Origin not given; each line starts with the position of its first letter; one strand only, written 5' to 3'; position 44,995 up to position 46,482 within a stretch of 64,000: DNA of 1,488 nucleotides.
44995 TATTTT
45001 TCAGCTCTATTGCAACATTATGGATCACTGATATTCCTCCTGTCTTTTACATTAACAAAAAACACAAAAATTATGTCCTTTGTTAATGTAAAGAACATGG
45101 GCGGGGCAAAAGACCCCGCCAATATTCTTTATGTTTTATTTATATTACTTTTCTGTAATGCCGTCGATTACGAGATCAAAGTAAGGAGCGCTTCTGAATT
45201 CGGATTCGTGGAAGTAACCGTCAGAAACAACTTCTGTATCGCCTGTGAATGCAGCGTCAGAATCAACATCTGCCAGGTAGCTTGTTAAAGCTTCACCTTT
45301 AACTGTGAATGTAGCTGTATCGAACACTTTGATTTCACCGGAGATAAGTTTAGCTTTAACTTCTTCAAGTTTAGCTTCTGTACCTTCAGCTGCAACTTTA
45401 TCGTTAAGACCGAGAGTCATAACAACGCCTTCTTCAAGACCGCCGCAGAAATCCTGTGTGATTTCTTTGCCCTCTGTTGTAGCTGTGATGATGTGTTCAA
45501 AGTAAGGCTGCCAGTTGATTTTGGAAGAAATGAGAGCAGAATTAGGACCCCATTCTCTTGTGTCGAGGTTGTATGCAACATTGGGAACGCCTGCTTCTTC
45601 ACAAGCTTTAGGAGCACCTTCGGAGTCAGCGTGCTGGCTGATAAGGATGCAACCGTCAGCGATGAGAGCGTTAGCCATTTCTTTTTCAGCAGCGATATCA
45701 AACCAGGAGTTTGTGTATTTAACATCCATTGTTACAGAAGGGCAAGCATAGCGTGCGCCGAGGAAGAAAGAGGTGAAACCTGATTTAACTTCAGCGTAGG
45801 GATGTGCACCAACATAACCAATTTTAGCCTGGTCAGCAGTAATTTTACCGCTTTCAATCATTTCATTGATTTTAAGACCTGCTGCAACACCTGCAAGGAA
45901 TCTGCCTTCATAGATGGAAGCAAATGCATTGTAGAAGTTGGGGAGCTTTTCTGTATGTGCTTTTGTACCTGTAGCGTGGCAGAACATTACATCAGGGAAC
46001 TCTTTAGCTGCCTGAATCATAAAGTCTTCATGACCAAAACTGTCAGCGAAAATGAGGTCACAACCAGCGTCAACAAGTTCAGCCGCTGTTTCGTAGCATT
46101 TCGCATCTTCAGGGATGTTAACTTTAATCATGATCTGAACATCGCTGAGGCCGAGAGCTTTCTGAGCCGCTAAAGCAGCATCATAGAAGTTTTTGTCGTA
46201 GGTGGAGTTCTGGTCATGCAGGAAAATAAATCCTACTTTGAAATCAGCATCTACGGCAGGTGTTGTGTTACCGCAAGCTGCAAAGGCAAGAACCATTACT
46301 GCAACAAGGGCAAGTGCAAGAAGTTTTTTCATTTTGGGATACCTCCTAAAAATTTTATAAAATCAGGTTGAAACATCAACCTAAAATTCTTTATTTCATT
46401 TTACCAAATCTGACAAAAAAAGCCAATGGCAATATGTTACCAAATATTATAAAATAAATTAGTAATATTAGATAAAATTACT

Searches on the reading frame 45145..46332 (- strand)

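Call 46: search_protein_families(library=pfam, proteins=[window:45145-46332:-])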
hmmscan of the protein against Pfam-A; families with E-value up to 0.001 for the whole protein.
window:45145-46332:- (395 aa): 1 family
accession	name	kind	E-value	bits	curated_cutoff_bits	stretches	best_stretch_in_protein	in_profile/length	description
PF02608.20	Bmp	-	7.2e-33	114.3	24.1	1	43-336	11-297/301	ABC transporter substrate-binding protein PnrA-like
